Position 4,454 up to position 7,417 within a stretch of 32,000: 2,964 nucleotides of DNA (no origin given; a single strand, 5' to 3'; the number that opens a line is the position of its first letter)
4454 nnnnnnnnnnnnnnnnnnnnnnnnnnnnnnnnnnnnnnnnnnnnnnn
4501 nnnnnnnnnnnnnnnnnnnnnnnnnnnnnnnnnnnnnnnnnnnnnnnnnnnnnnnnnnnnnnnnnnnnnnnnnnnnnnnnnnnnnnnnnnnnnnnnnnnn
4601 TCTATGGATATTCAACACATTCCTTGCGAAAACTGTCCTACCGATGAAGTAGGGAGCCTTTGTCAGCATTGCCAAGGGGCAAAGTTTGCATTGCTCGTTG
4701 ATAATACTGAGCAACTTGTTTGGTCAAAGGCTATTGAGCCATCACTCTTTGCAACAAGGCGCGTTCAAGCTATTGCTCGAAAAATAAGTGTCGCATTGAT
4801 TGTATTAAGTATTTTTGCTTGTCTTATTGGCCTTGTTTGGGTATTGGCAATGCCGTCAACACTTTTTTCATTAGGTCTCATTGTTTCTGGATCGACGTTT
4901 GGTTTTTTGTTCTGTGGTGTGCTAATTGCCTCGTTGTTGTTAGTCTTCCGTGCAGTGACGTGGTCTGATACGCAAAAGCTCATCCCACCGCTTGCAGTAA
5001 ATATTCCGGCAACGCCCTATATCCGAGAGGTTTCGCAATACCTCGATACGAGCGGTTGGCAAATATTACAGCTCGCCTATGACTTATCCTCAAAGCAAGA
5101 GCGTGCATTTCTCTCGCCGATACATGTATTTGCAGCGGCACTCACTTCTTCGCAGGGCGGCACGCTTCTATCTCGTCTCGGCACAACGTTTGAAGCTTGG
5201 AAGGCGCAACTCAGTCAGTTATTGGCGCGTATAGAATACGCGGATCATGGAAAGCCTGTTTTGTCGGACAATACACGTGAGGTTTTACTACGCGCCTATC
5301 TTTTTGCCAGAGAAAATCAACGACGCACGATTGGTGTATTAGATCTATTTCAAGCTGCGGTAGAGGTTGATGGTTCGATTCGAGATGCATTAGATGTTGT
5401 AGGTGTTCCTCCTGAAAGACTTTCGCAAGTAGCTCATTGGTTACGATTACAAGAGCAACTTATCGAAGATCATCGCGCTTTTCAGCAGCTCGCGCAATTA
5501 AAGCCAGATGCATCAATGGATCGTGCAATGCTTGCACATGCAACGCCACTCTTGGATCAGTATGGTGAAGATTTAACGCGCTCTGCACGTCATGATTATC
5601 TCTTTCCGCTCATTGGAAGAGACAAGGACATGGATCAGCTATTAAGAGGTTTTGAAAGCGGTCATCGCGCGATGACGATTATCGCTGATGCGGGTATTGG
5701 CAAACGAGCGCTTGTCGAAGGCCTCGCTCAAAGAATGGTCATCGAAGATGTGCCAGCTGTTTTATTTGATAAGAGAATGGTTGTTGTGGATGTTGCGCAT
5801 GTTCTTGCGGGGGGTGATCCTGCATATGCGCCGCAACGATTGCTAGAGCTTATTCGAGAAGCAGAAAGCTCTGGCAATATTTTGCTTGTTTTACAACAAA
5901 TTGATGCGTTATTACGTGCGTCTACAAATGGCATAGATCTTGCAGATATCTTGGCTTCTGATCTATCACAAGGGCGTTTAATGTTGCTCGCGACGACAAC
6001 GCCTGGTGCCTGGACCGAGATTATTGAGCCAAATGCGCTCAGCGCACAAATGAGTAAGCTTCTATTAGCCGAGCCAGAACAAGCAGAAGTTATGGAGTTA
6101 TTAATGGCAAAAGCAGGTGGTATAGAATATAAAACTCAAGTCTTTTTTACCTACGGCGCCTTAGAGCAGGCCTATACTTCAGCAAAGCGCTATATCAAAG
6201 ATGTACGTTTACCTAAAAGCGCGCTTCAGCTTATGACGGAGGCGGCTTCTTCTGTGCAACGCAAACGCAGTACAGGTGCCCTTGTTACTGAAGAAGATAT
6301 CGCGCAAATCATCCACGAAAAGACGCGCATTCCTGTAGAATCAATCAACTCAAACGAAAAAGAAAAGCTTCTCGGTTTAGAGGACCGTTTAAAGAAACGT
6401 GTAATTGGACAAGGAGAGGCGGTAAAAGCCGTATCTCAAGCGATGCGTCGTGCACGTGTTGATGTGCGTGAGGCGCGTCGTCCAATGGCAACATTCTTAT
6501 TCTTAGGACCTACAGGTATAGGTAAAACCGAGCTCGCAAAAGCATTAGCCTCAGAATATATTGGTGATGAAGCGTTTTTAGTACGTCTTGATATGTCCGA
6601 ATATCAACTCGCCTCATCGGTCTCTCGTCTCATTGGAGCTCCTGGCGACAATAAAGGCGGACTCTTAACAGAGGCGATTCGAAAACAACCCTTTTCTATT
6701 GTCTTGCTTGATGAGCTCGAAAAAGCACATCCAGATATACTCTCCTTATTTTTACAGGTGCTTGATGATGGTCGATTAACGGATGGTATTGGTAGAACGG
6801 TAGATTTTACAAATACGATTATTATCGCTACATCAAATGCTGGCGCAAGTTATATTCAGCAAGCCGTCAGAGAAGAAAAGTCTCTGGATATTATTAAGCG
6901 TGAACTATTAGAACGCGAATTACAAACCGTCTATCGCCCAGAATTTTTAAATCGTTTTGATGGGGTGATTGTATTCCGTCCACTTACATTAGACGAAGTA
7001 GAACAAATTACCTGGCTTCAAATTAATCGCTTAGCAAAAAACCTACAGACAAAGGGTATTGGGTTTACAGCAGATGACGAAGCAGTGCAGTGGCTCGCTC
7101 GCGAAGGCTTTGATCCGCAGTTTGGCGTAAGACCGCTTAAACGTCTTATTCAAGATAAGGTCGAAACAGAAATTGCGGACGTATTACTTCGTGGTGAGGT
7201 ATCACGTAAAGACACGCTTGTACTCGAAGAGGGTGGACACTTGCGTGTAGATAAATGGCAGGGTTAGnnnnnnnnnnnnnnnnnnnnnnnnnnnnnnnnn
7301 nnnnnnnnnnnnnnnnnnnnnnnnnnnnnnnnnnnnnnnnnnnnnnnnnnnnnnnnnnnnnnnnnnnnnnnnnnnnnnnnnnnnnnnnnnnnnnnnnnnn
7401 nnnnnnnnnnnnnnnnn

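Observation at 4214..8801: Membrane-tethered zinc-ribbon Clp/Hsp100 ATPase with an inactive D1 module, in an envelope operon at the usual ftsI/murE/murF position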

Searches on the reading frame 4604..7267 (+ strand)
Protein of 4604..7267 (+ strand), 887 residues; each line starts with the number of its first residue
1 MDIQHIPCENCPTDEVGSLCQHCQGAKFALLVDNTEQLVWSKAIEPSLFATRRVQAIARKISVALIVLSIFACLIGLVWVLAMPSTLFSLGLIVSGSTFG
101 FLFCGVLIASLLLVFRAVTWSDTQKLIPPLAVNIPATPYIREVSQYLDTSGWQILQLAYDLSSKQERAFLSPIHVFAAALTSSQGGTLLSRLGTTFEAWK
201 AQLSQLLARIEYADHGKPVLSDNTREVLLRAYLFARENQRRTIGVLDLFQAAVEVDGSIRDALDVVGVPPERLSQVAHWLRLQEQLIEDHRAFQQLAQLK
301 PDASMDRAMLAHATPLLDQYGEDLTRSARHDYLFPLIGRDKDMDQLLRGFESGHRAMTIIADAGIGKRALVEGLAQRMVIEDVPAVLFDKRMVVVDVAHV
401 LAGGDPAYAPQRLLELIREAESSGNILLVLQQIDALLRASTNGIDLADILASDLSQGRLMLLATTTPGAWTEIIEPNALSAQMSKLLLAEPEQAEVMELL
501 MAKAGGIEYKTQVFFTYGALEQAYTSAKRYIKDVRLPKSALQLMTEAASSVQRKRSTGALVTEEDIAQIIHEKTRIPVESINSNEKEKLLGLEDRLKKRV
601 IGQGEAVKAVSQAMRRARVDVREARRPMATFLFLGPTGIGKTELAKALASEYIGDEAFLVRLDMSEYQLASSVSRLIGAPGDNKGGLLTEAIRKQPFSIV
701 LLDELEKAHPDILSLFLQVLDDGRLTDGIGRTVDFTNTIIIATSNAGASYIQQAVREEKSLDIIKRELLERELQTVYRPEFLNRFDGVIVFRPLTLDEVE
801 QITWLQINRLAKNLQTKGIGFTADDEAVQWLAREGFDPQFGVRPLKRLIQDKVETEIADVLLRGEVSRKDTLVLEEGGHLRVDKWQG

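Call 3: search_protein_families(library=pfam, proteins=[window:4604-7267:+], max_evalue=0.01)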
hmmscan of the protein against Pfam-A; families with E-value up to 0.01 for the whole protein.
window:4604-7267:+ (887 aa): 12 families
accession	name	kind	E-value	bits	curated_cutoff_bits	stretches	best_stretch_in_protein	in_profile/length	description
PF07724.20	AAA_2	-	2.8e-50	171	27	1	626-786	1-164/166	AAA domain (Cdc48 subfamily)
PF10431.15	ClpB_D2-small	-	3.2e-22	78.8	21.9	1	794-872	1-79/81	C-terminal, D2-small domain, of ClpB protein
PF00004.35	AAA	-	3.8e-13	50.5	21.2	1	632-757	2-120/131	ATPase family associated with various cellular activities (AAA)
PF07728.20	AAA_5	-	2.4e-11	44.2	22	1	631-748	2-125/139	AAA domain (dynein-related subfamily)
PF13191.12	AAA_16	-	3.8e-08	34.4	32.6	0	335-381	1-51/167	AAA ATPase domain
PF17871.7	AAA_lid_9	-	3e-07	30.7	22.8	1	498-577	7-85/104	AAA lid domain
PF00158.32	Sigma54_activat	-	4.3e-05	23.7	20.2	1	611-753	5-151/168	Sigma-54 interaction domain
PF13401.12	AAA_22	-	0.0001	23.1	27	0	633-721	10-109/130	AAA domain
PF02861.25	Clp_N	-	0.00025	21.6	20.7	0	158-207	1-52/53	Clp amino terminal domain, pathogenicity island component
PF05729.18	NACHT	-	0.00036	20.9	26.7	0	630-761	2-146/167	NACHT domain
PF20720.3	nSTAND3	-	0.00057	20.1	27.2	0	632-662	21-51/155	Novel STAND NTPase 3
PF01695.23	IstB_IS21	-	0.0093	15.9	24.1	0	631-657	95-120/238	IstB-like ATP binding protein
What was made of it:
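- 5030..5401 (+): Clp_N-like double four-helix repeat (residues 143-266). Pfam Clp_N scores 21.6 bits against a cut-off of 20.7 (call 3).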

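Call 4: search_protein_families(library=ncbifam, proteins=[window:4604-7267:+], max_evalue=0.01)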
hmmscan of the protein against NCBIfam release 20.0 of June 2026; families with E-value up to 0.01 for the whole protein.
window:4604-7267:+ (887 aa): 23 families
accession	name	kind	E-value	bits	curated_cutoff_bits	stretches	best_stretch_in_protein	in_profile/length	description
TIGR03346.1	chaperone_ClpB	equivalog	6.4e-158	527.6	1232.1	2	560-876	527-845/853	ATP-dependent chaperone ClpB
TIGR02639.1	ClpA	equivalog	3.2e-134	448.8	993.15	1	153-868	7-726/734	ATP-dependent Clp protease ATP-binding subunit ClpA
NF033606.1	heat_AAA_ClpK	exception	4.7e-128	428.5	1900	2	553-871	567-893/949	heat shock survival AAA family ATPase ClpK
NF008118.0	PRK10865.1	equivalog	3.5e-127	425.5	1417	2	561-874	531-846/857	ATP-dependent chaperone ClpB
NF033607.0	disagg_AAA_ClpG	exception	2.9e-125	419.3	1900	2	556-873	550-873/932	AAA family protein disaggregase ClpG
TIGR03345.1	VI_ClpV1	equivalog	2.1e-117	393.5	884.95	2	560-865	528-839/852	type VI secretion system ATPase TssH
NF008263.0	PRK11034.1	equivalog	1e-101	341.1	1350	1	312-867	164-726/758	ATP-dependent Clp protease ATP-binding subunit ClpA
NF003745.1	PRK05342.1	equivalog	2.2e-07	30.1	359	1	567-650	38-131/418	ATP-dependent Clp protease ATP-binding subunit ClpX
NF003229.0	PRK04195.1-5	equivalog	1.6e-06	27.1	280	1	629-757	45-155/413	replication factor C large subunit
TIGR00390.1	hslU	equivalog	3.5e-05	22.9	362.45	1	594-650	8-69/441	ATP-dependent protease ATPase subunit HslU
NF001679.0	PRK00440.1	equivalog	3.6e-05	23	303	1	625-706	36-113/322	replication factor C small subunit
NF047784.1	MadB_ATPase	equivalog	0.00022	20.5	475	0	631-651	36-56/298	MadB family AAA-type ATPase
NF008485.2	PRK11388.1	equivalog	0.00029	19.3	551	1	605-753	332-481/643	dihydroxyacetone kinase operon transcriptional regulator DhaR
TIGR00382.1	clpX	equivalog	0.00051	19.2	370.75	0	586-650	66-139/414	ATP-dependent protease ATP-binding subunit ClpX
TIGR02397.1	dnaX_nterm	equivalog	0.00072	18.9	250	1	599-650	15-58/355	DNA polymerase III subunit gamma/tau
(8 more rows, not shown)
